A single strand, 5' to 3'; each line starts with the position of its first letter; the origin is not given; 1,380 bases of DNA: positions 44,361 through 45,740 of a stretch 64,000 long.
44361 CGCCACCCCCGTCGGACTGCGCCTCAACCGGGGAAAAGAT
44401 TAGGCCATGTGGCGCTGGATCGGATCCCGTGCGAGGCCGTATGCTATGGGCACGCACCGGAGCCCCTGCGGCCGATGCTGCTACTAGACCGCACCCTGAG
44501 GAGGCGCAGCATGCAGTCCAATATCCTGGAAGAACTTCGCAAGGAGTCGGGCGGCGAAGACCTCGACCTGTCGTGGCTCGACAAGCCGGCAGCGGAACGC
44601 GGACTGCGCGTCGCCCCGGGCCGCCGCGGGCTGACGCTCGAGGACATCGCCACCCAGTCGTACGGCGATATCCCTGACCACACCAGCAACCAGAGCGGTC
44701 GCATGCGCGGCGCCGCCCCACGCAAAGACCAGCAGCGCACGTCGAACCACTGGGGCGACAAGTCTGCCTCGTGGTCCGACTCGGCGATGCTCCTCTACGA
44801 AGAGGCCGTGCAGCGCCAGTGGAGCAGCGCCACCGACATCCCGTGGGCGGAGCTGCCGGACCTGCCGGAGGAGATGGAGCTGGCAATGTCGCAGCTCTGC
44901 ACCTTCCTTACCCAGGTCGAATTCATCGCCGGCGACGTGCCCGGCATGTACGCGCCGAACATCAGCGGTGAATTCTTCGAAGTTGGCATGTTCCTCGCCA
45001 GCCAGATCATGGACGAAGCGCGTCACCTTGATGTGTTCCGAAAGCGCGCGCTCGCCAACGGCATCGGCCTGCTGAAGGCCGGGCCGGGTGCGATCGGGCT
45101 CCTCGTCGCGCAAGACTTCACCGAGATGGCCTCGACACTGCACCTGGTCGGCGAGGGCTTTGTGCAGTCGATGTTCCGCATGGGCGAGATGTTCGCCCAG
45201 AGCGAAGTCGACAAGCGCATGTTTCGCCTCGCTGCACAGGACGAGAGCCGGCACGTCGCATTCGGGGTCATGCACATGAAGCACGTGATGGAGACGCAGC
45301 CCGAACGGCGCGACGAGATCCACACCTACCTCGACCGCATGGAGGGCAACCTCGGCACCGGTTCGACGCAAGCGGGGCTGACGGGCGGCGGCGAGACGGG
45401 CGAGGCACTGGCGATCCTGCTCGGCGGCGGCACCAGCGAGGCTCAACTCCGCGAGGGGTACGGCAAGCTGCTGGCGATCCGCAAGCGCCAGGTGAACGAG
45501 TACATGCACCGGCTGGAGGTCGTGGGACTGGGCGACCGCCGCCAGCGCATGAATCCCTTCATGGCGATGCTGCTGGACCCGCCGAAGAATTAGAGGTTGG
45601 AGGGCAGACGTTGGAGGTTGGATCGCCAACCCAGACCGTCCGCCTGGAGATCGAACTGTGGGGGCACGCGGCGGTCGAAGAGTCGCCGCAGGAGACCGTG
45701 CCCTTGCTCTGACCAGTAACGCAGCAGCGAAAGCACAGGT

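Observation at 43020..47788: Candidate multi-component diiron system: a ligand-complete and a ligand-degenerate ferritin-like paralog in tandem, flanked by an SCP2-less alkylsulfatase-type hydrolase and a crotonase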

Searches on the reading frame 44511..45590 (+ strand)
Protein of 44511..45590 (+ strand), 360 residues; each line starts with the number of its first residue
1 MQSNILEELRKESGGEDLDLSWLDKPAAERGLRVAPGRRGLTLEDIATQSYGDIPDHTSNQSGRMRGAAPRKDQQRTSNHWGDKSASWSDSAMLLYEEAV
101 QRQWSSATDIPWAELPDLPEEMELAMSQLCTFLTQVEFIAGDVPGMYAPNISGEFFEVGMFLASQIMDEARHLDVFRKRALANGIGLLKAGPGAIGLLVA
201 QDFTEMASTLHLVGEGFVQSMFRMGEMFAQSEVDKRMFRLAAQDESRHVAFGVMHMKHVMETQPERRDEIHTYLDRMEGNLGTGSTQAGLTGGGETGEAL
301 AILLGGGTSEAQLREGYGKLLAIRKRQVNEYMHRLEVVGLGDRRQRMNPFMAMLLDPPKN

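Call 5: search_protein_families(library=pfam, proteins=[window:44511-45590:+], max_evalue=0.1)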
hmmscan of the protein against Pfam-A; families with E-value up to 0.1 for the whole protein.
window:44511-45590:+ (360 aa): 1 family
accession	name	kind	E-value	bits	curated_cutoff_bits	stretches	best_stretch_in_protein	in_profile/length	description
PF00268.27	Ribonuc_red_sm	-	0.005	16.7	33.6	0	108-176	33-99/281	Ribonucleotide reductase, small chain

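Call 6: search_protein_families(library=ncbifam, proteins=[window:44511-45590:+], max_evalue=0.1)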
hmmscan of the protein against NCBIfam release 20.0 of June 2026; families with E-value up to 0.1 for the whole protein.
window:44511-45590:+ (360 aa): 4 families
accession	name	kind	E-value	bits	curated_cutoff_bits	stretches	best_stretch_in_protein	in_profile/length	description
NF006200.0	PRK08326.1-3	equivalog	1.4e-10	40.9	194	2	236-284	204-252/321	R2-like ligand-binding oxidase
NF006202.0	PRK08326.1-5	equivalog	0.0002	20.8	315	1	235-271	191-227/297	R2-like ligand-binding oxidase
NF006198.0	PRK08326.1-1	subfamily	0.008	15.4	274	0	236-261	201-226/308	R2-like ligand-binding oxidase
NF006199.0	PRK08326.1-2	equivalog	0.0081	15.2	286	0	92-183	31-126/324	R2-like ligand-binding oxidase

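Call 7: search_solved_structures(query=window:44511-45590:+, max_evalue=10, show_alignments=2)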
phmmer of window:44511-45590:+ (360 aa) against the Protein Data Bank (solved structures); distinct sequences matched with E-value up to 10: 16.
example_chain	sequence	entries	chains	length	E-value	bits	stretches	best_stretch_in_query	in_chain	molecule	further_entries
6f6f_A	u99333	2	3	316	0.0086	18.3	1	86-188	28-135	Ribonucleotide reductase small subunit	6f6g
6f65_A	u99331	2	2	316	0.0095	18.2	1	86-188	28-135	Ribonucleotide reductase small subunit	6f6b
6i93_A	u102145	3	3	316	0.01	18.1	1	86-188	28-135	Ribonucleotide reductase small subunit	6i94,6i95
6qk1_A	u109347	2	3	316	0.01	18.1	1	86-188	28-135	Ribonucleotide reductase small subunit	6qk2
6f6l_A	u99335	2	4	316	0.011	17.9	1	86-188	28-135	Ribonucleotide reductase small subunit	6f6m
4hr0_A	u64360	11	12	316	0.012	17.9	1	86-188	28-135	Ribonuleotide reductase small subunit | Ribonucleotide reductase small subunit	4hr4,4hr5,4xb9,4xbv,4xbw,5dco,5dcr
5omj_A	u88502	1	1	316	0.013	17.7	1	86-188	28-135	Ribonucleotide reductase small subunit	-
6i90_A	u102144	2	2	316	0.015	17.6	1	86-188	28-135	Ribonucleotide reductase small subunit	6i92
6f6h_A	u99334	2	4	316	0.016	17.5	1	86-188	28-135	Ribonucleotide reductase small subunit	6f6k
6qjv_A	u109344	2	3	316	0.016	17.5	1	86-188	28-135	Ribonucleotide reductase small subunit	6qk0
6f6c_A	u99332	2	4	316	0.032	16.4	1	86-188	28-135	Ribonucleotide reductase small subunit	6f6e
7qbk_A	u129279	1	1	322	0.14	14.4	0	87-184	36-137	R2-like ligand-binding oxidase (homolog II) from Sulfolobus acidocaldarius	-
6d9f_A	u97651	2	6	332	0.25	13.5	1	161-186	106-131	Putative VlmB homolog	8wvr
7qbp_A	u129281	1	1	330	0.3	13.3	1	88-180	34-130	R2-like ligand binding oxidase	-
6qrz_A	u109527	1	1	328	1.7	10.7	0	112-178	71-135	Ribonucleoside-diphosphate reductase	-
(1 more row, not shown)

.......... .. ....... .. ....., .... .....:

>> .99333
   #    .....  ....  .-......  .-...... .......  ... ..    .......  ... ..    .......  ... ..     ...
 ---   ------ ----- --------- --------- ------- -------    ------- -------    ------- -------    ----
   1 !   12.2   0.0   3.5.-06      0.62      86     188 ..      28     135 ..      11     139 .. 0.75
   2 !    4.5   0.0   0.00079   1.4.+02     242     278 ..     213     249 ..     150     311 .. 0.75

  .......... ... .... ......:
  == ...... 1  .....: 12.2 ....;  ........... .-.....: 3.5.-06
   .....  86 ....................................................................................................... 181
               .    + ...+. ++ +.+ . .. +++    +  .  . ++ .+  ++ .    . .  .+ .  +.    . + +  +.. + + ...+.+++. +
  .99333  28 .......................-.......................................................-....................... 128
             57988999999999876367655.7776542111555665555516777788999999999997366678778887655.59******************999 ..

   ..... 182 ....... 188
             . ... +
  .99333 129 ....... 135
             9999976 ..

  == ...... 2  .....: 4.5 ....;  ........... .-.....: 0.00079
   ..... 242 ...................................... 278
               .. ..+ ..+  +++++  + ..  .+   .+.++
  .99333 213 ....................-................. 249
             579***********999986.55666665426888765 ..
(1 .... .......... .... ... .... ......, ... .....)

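Call 9: find_homologous_proteins(query=window:44511-45590:+, max_evalue=0.001)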
Query window:44511-45590:+ (360 aa): 1863 proteins with E <= 0.001 among 8000 candidates; the best 120 are listed.
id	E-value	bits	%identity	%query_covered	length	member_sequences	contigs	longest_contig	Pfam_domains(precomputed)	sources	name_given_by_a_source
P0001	7.2e-226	767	95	100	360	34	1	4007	-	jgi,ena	jgi:hypothetical protein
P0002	3.1e-215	732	90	100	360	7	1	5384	-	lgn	-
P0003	5.0e-214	728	90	100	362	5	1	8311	-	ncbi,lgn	-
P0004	1.4e-211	720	89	100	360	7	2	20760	-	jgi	jgi:hypothetical protein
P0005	6.7e-211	718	88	100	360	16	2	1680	-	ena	-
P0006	7.3e-211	717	89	100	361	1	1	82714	-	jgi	jgi:hypothetical protein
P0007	3.0e-210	715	89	100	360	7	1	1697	-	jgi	jgi:hypothetical protein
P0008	6.1e-210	714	88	100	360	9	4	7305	-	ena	-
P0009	7.7e-210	714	88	100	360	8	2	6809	-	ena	-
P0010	1.0e-209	714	88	100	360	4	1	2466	-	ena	-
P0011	1.5e-209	713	88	100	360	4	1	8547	-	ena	-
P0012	9.6e-209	710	86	100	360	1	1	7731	-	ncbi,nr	ncbi:MAG: ferritin-like domain-containing protein [Chloroflexi bacterium]|nr:ferritin-like domain-co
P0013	1.9e-208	709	87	100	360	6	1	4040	-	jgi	jgi:hypothetical protein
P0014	1.6e-207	706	88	100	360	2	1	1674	-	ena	-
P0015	1.3e-206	703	86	100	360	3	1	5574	-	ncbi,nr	ncbi:MAG TPA: hypothetical protein VNM91_07950 [Dehalococcoidia bacterium]|nr:hypothetical protein [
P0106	2.0e-166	571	73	98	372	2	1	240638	-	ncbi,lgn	ncbi:MAG: ferritin-like domain-containing protein [Dehalococcoidia bacterium]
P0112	5.1e-149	514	66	100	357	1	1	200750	-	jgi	jgi:hypothetical protein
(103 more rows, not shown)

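Call 10: find_encoding_contigs(protein=P0112, flank=10000, max_places=3)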
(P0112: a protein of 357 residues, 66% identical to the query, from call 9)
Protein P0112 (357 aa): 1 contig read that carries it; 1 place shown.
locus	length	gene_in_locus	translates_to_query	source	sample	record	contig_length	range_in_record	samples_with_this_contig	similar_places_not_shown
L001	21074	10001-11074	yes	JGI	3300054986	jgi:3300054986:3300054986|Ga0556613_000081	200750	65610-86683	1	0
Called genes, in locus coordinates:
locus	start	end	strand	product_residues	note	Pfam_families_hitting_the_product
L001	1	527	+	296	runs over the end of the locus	PF01145:Band_7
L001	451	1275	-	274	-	PF03099:BPL_LplA_LipB, PF02237:BPL_C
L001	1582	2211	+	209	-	PF01300:Sua5_yciO_yrdC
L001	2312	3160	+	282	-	PF00903:Glyoxalase (faint), PF13468:Glyoxalase_3 (weak), PF13669:Glyoxalase_4, PF13468:Glyoxalase_3 (weak), PF13669:Glyoxalase_4 (weak)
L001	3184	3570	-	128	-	-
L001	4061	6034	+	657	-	PF26550:Tricorn_2nd (faint), PF07676:PD40 (faint), PF26549:Tricorn_N, PF12146:Hydrolase_4 (faint), PF00326:Peptidase_S9, PF01738:DLH (weak), PF20434:BD-FAE (weak)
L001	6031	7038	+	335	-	PF08240:ADH_N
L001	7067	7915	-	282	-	PF00085:Thioredoxin, PF13098:Thioredoxin_2 (weak), PF13432:TPR_16 (weak), PF14559:TPR_19 (weak), PF14561:TPR_20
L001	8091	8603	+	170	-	PF00293:NUDIX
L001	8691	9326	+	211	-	PF08534:Redoxin, PF00578:AhpC-TSA, PF00085:Thioredoxin, PF13098:Thioredoxin_2, PF13905:Thioredoxin_8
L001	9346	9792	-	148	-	PF00254:FKBP_C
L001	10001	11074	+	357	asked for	-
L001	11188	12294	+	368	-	-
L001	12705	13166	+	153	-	PF11716:MDMPI_N, PF12867:DinB_2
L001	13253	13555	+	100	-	-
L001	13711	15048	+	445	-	PF05977:MFS_3, PF07690:MFS_1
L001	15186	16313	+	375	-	PF02771:Acyl-CoA_dh_N, PF02770:Acyl-CoA_dh_M, PF00441:Acyl-CoA_dh_1, PF08028:Acyl-CoA_dh_2, PF21343:ACAD9-ACADV_C (weak)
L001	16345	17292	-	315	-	PF00135:COesterase, PF20434:BD-FAE, PF07859:Abhydrolase_3, PF00326:Peptidase_S9 (faint)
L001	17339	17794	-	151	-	-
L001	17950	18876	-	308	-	PF12911:OppC_N, PF00528:BPD_transp_1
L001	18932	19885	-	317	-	PF19300:BPD_transp_1_N, PF00528:BPD_transp_1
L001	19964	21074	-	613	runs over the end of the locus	PF00496:SBP_bac_5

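Call 11: find_encoding_contigs(protein=P0106, flank=10000, max_places=3)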
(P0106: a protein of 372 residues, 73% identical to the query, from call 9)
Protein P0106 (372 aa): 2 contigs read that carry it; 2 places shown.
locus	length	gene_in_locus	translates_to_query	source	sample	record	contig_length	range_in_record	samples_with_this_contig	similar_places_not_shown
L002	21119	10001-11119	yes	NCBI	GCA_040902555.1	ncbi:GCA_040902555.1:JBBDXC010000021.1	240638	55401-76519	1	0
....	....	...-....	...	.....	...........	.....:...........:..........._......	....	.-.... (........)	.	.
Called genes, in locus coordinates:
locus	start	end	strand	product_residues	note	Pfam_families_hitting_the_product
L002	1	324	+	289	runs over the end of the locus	PF02735:Ku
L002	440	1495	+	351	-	PF01068:DNA_ligase_A_M, PF04679:DNA_ligase_A_C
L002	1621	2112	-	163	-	-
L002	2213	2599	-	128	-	PF13473:Cupredoxin_1, PF00127:Copper-bind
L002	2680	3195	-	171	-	-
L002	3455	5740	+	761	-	PF00122:E1-E2_ATPase, PF00702:Hydrolase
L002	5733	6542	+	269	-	PF00561:Abhydrolase_1, PF00975:Thioesterase (faint), PF12146:Hydrolase_4, PF12697:Abhydrolase_6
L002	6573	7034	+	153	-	-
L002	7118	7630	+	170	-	PF13473:Cupredoxin_1 (faint), PF00127:Copper-bind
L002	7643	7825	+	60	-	-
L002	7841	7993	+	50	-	PF04945:YHS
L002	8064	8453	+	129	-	-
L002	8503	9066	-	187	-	PF10386:DUF2441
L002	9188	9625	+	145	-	-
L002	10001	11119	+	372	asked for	-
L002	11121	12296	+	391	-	-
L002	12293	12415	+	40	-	-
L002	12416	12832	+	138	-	PF13911:AhpC-TSA_2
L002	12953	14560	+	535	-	-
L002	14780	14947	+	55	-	-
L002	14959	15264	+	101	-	-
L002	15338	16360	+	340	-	PF08240:ADH_N, PF16912:Glu_dehyd_C, PF00107:ADH_zinc_N, PF13602:ADH_zinc_N_2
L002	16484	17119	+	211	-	-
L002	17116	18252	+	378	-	PF01590:GAF (faint), PF13185:GAF_2 (weak), PF00990:GGDEF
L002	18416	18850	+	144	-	PF02675:AdoMet_dc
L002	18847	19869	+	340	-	PF01916:DS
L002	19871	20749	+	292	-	PF00491:Arginase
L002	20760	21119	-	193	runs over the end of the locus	PF08808:RES (weak)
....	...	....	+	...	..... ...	-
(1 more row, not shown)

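Call 12: find_related_loci(query=window:44511-45590:+, collection=genome_contigs, flank=10000)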
Query window:44511-45590:+ (360 aa) in genome_contigs; peptide patterns used: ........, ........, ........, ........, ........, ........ (x = any residue, [..] = any of these).
35 stretches matched a pattern; 22 encode a relative of the query (tblastn E <= 1e-3); 21 distinct loci.
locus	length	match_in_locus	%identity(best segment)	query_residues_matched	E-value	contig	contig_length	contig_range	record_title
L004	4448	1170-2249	95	1-360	0e+0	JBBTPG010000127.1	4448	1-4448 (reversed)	MAG: Chloroflexota bacterium isolate H52-bin102_1 H52_bin102_1_000000000127, whole genome shotgun sequence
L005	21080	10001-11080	95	1-360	0e+0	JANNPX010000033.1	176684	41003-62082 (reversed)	MAG: Chloroflexota bacterium isolate SOY_31_metabat_89 SOY_31_k141_3068959, whole genome shotgun sequence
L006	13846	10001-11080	95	1-360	0e+0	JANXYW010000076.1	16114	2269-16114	MAG: Chloroflexi bacterium isolate GL140_4_metabat_127_sub GL140_4_k141_2303187, whole genome shotgun sequence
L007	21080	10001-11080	95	1-360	0e+0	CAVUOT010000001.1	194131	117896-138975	MAG: uncultured Chloroflexia bacterium isolate MFD05942.bin.2.347 genome assembly, contig: contig_10896, whole genome sh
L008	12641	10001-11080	88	1-360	0e+0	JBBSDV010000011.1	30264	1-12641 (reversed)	MAG: Dehalococcoidia bacterium isolate LS1_sbin.24 LS1_sbin.24_K_967476_L_30264_cov_25.2747, whole genome shotgun sequen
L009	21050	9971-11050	87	1-360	0e+0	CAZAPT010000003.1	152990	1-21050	MAG TPA_asm: uncultured Dehalococcoidia bacterium isolate binchicken_co185_280 genome assembly, contig: NODE_116_length_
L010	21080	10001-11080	88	1-360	0e+0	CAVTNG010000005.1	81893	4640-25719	MAG: uncultured Chloroflexia bacterium isolate MFD02199.bin.2.91 genome assembly, contig: contig_29790, whole genome sho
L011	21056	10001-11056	88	5-356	0e+0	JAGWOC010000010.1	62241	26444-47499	MAG: Chloroflexota bacterium isolate REEB247 contig-150_648, whole genome shotgun sequence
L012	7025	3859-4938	86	1-360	0e+0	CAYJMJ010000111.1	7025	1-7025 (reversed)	MAG TPA_asm: uncultured Dehalococcoidia bacterium isolate ERP124720_co1_29 genome assembly, contig: NODE_11973_length_70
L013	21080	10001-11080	84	1-360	0e+0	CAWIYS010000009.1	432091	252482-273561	MAG: uncultured Chloroflexia bacterium isolate MFD05942.bin.2.242 genome assembly, contig: contig_32167, whole genome sh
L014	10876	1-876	93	69-360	1e-179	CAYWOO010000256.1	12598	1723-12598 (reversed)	MAG TPA_asm: uncultured Dehalococcoidia bacterium isolate binchicken_co165_369 genome assembly, contig: k141_403254, who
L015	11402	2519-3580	88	4-357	0e+0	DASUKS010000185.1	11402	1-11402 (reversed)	MAG TPA_asm: Dehalococcoidia bacterium isolate SMAG_U1522 k141_1779476, whole genome shotgun sequence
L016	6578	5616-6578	88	3-323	4e-174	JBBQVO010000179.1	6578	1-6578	MAG: Dehalococcoidia bacterium isolate Co_metawrap_2001 Cmw_2001_k141_14616505_length_6578_cov_6.2510, whole genome shot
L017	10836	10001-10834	87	1-278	4e-167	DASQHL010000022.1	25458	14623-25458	MAG TPA_asm: Dehalococcoidia bacterium isolate SMAG_U11832 k141_70646, whole genome shotgun sequence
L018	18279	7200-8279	89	1-360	0e+0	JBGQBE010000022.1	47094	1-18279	MAG: Dehalococcoidia bacterium isolate OBJ2_061818_130_14 k141_1131620_length_47094_cov_14.9607, whole genome shotgun se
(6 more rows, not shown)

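Call 24: search_solved_structures(query=A2, max_evalue=10, show_alignments=3)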
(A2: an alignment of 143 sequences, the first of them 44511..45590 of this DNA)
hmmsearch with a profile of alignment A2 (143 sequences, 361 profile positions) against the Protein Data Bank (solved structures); distinct sequences matched with E-value up to 10: 19.
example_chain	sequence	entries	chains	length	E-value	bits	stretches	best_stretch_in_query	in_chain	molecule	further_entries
6f6f_A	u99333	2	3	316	5.8e-05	25.3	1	93-194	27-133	Ribonucleotide reductase small subunit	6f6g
6f65_A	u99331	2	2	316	8.8e-05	24.7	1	93-194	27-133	Ribonucleotide reductase small subunit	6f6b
6qk1_A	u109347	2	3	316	9.1e-05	24.7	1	93-194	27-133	Ribonucleotide reductase small subunit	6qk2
4hr0_A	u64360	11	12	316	9.6e-05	24.6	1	93-194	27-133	Ribonuleotide reductase small subunit | Ribonucleotide reductase small subunit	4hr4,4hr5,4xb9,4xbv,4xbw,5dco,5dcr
5omj_A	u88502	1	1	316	9.6e-05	24.6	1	93-194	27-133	Ribonucleotide reductase small subunit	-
6f6l_A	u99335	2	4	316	0.00011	24.4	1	93-194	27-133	Ribonucleotide reductase small subunit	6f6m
6qjv_A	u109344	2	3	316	0.00013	24.2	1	93-194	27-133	Ribonucleotide reductase small subunit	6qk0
6f6h_A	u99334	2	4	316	0.00013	24.2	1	93-194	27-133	Ribonucleotide reductase small subunit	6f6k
6f6c_A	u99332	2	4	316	0.00015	24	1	93-194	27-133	Ribonucleotide reductase small subunit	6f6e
6i93_A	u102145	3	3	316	0.00016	23.9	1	93-194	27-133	Ribonucleotide reductase small subunit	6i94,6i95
6i90_A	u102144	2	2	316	0.00018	23.7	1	93-194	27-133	Ribonucleotide reductase small subunit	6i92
6d9f_A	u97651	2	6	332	0.00034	22.8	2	164-193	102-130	Putative VlmB homolog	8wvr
7qbp_A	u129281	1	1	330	0.00061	22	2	101-185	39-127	R2-like ligand binding oxidase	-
7qbk_A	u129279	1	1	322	0.00063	21.9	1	95-186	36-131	R2-like ligand-binding oxidase (homolog II) from Sulfolobus acidocaldarius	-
6qrz_A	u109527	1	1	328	0.0019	20.4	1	96-186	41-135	Ribonucleoside-diphosphate reductase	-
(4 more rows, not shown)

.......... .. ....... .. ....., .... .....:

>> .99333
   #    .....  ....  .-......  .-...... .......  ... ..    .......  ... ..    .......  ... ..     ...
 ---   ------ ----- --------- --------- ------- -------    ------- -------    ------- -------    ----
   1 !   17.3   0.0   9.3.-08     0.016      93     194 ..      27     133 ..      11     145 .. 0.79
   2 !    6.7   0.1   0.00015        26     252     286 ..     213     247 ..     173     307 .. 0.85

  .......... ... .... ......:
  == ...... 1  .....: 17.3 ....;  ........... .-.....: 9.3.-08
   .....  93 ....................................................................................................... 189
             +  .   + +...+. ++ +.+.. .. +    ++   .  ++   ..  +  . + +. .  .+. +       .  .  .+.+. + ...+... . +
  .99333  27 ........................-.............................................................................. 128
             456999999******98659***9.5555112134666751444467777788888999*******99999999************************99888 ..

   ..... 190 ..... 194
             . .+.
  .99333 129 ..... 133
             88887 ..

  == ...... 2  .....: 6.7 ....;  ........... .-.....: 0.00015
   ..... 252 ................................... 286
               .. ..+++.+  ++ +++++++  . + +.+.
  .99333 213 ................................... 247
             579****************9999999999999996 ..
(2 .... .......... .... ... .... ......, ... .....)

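Call 25: search_protein_representatives(protein=window:44511-45590:+)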
Query: 360 residues. Proteins with E-value up to 0.001 (for the whole library): 719; up to 1e-10: 389; up to 1e-30: 101. The best 150 are listed.
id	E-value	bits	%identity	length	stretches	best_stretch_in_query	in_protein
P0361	1.2e-114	399.3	57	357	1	17-359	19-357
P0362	1.7e-91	323.2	49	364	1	19-344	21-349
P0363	9.8e-90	317.4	60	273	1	85-352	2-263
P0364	2.6e-72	260.1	44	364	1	17-346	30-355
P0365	1.6e-70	254.3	44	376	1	17-348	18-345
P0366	3.5e-69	249.8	70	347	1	4-182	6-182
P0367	4.1e-69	249.6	43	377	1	13-349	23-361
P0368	8.2e-69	248.6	41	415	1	12-357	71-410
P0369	1.5e-68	247.7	43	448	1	17-348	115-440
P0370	2.2e-68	247.2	42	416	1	16-352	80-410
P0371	6.7e-67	242.3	52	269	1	94-360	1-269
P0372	4.1e-64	233.1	38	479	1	18-353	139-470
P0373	1.4e-61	224.8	49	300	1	66-322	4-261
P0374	4.7e-61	223.1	62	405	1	95-262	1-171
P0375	1.3e-59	218.4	44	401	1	18-341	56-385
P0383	6.9e-53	196.2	38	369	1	30-343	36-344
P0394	6.4e-48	179.9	36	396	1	18-355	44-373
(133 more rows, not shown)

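Call 33: find_encoding_contigs(protein=window:44511-45590:+, flank=10000, max_places=2)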
Protein window:44511-45590:+ (360 aa): no gene with exactly this product is on record in the collection.
